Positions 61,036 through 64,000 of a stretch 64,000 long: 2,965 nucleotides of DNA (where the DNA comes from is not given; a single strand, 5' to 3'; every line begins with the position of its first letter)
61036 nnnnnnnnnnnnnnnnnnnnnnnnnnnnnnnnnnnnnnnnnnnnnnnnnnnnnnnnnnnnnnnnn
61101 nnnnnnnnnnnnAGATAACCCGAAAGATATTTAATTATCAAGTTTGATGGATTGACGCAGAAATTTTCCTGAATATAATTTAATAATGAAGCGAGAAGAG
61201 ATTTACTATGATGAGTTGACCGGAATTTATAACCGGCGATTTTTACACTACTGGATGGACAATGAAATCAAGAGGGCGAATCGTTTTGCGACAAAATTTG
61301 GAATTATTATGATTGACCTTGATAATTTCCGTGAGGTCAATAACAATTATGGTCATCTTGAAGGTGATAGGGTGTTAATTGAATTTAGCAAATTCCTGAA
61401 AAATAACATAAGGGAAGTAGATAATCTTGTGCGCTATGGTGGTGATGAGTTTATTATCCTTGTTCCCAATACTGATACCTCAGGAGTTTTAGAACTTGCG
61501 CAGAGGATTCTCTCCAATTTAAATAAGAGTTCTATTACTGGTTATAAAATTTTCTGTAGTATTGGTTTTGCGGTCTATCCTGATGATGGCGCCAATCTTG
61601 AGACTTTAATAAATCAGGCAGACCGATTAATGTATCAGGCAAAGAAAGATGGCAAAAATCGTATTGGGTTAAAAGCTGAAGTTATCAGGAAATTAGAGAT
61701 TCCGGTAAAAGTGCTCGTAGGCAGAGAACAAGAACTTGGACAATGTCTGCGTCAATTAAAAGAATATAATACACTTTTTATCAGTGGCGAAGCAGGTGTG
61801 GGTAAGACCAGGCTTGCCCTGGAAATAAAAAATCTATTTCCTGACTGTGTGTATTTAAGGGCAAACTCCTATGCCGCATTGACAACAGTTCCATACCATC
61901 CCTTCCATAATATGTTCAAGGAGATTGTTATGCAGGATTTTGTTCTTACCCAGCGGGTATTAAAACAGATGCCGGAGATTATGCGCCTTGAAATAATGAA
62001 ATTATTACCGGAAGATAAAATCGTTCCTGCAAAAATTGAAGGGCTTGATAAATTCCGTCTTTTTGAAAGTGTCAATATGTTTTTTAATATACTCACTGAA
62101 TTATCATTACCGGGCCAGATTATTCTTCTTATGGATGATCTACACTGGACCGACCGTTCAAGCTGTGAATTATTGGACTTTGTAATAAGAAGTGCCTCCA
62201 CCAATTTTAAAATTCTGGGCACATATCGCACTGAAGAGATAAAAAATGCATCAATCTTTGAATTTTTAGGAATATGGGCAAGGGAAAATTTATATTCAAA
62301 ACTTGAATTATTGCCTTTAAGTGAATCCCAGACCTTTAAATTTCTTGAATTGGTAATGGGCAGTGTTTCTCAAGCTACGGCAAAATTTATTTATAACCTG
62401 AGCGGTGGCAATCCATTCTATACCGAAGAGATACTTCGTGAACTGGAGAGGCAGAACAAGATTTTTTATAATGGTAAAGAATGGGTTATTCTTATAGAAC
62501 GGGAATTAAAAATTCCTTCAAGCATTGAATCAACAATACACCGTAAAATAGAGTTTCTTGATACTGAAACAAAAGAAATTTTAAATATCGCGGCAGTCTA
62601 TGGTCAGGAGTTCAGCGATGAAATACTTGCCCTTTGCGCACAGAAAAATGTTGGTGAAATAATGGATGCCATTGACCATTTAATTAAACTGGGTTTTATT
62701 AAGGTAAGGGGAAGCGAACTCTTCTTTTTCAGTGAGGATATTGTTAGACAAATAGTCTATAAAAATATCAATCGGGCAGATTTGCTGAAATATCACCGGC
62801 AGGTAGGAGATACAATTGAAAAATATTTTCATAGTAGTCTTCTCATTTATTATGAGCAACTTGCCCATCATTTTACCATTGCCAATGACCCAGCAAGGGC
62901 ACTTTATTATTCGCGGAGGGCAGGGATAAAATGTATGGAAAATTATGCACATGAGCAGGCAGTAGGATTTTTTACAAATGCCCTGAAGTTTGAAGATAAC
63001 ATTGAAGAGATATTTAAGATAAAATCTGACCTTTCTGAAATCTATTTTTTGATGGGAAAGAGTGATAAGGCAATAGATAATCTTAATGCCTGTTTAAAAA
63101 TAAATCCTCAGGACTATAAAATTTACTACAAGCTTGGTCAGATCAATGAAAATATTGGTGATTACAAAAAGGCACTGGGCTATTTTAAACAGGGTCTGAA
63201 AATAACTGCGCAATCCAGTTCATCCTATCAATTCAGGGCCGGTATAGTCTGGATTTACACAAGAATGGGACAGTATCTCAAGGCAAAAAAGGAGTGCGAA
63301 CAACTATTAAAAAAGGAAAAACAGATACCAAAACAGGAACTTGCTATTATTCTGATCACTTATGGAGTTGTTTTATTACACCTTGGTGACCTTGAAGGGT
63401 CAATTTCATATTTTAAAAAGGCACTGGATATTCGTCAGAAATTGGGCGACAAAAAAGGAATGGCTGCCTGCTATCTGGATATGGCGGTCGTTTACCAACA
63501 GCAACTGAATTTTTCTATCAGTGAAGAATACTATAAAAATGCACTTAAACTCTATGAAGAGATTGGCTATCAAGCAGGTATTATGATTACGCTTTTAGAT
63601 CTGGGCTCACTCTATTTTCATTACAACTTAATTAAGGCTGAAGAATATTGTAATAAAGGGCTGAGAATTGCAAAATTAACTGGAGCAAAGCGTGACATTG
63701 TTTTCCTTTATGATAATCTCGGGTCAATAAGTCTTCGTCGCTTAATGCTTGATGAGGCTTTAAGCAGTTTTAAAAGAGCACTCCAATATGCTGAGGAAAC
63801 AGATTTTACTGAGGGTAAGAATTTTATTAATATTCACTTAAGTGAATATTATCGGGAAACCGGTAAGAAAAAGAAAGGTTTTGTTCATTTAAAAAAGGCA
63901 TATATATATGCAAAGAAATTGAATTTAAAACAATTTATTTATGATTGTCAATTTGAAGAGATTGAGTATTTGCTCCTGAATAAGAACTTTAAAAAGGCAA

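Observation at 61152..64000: N-terminal GGDEF fused to a STAND NTPase and TPR array (gene continues beyond window)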

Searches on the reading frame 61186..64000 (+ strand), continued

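Call 42: predict_structure(alignment_id=A1)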
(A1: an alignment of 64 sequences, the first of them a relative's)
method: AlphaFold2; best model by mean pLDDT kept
length: 1052 residues; sequences in the alignment: 64
mean_pLDDT: 90.5   pTM: 0.76
mean pLDDT of the five models: 90.5, 89.8, 88.2, 87.4, 86.7
residues with pLDDT >= 90: 708; 70-90: 309; 50-70: 23; < 50: 12
segments of 3 or more residues with pLDDT < 50: 1-3, 164-166, 278-283
pLDDT, mean of each block of 10 residues (from residue 1): 62 87 88 89 91 83 92 91 89 91 92 88 93 83 86 83 62 82 92 94 91 86 91 92 90 91 90 66 61 93 88 94 94 91 94 90 89 95 92 86 90 86 76 69 72 88 95 90 88 88 81 86 94 97 93 93 96 97 91 96 95 95 92 97 96 90 97 92 96 92 96 94 96 93 97 93 96 94 97 91 97 96 95 91 98 97 96 91 98 96 96 87 97 96 94 90 97 97 95 92 97 94 97 96 88 66
secondary structure, 60 per line:
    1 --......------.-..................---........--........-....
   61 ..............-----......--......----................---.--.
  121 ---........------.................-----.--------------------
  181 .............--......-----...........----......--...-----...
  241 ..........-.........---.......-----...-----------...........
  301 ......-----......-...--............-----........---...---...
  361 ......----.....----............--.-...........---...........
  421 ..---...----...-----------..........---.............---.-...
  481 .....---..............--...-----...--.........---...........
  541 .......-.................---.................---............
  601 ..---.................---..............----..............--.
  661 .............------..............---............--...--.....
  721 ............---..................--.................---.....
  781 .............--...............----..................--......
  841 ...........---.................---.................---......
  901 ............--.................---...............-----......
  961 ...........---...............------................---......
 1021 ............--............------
elements in order (helices of 4 or more, strands of 3 or more residues): H3-7 H17-34 E38-45 H48-55 H57-74 E80-85 E88-93 H98-113 E124-131 H138-154 H181-193 E196-201 H207-217 E222-227 H238-250 H252-260 H264-270 H290-306 E312-317 H324-335 E341-348 H358-366 E371-375 H380-391 H396-406 H410-422 E426-428 E433-435 H447-456 H460-472 H478-485 H489-502 E505-507 E513-515 H518-526 H530-547 H549-565 H569-585 H589-602 H606-622 H626-639 H644-657 H660-673 H680-693 H697-708 H716-732 H736-753 H756-772 H776-793 H796-810 H815-832 H835-851 H855-871 H875-891 H895-912 H915-931 H935-949 H955-971 H975-989 H996-1011 H1015-1032 H1035-1046

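Call 45: fold_search(model_id=the predicted structure, library=pdb)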
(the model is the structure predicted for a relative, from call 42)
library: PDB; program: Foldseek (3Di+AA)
matches with E <= 10: 1853; with E <= 0.001: 644
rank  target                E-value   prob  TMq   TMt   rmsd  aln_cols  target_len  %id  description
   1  6mfv_A                6.9e-18  1.00  0.34  0.49  11.2       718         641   17  Crystal structure of the Signal Transduction ATPase with Numerous Domains (STAND) protein with a tetratricopeptide rep (released 2019-02-20)
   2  8dgc_A                1.2e-12  1.00  0.18  0.10  31.1      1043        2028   12  Avs3 bound to phage PhiV-1 terminase (released 2022-08-03)
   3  8dgc_B                1.2e-12  1.00  0.18  0.10  31.4      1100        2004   12  Avs3 bound to phage PhiV-1 terminase (released 2022-08-03)
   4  9hvq_Q                7.5e-12  1.00  0.26  0.30  27.9       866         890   14  Structure of the transcribing Pol II-DSIF-PAF-SPT6-RECQL5 complex (released 2025-07-16)
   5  8bbg_D                1.9e-11  1.00  0.25  0.22  26.7      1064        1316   13  Structure of the IFT-A complex; anterograde IFT-A train model (released 2022-12-21)
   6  9rtt_Q                4.0e-11  1.00  0.26  0.30  27.2       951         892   13  Activated Elongation Complex with IWS1 and ELOF1 (released 2025-09-03)
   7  6eou                  4.1e-11  1.00  0.21  0.51   8.6       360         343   17  O-GlcNAc transferase TPR domain with the intellectual disability associated mutation L254F (released 2018-05-09)
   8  1w3b_A                6.4e-11  1.00  0.23  0.50   9.2       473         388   17  The superhelical TPR domain of O-linked GlcNAc transferase reveals structural similarities to importin alpha. (released 2004-09-09)
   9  7yea_A                8.9e-11  1.00  0.26  0.27   9.9       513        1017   16  Human O-GlcNAc transferase Dimer (released 2023-07-12)
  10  4urg_B                1.1e-10  1.00  0.14  0.87   1.9       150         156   37  Crystal Structure of GGDEF domain from T.maritima (active-like dimer) (released 2014-10-08)
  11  4urs_A                1.2e-10  1.00  0.14  0.85   2.5       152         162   38  Crystal Structure of GGDEF domain from T.maritima (released 2014-10-08)
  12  8q9t_E                1.2e-10  1.00  0.24  0.24  29.6       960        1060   13  CryoEM structure of a S. Cerevisiae Ski238 complex bound to RNA (released 2023-11-29)
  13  5m3c_B                1.3e-10  1.00  0.15  0.35  19.0       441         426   18  Structure of the hybrid domain (GGDEF-EAL) of PA0575 from Pseudomonas aeruginosa PAO1 at 2.8 Ang. with GTP and Ca2+ bo (released 2017-12-20)
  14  5m3c_A                1.7e-10  1.00  0.15  0.36  20.2       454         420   19  Structure of the hybrid domain (GGDEF-EAL) of PA0575 from Pseudomonas aeruginosa PAO1 at 2.8 Ang. with GTP and Ca2+ bo (released 2017-12-20)
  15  5llw_A                1.9e-10  1.00  0.15  0.23   1.7       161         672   34  Bacteriophytochrome activated diguanylyl cyclase from Idiomarina species A28L (released 2017-03-15)
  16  6d9m                  1.9e-10  1.00  0.14  0.46   1.7       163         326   42  T4-Lysozyme fusion to Geobacter GGDEF (released 2019-04-10)
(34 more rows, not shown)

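Call 62: search_protein_families(library=padloc, proteins=[P0001], max_evalue=0.01)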
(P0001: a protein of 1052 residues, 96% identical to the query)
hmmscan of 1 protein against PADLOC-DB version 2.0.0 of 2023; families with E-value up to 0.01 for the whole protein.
P0001 (1052 aa): 3 families
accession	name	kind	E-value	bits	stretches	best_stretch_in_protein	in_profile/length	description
PDLC01169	TPR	-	1.2e-15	55.6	4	695-810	87-199/252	TPR repeats containing protein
PDLC01171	TPR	-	2.1e-08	31.6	1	666-867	63-244/504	TPR repeats containing protein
PDLC01078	C3a156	-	9e-05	20.2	0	731-769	96-134/268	oxidoreductase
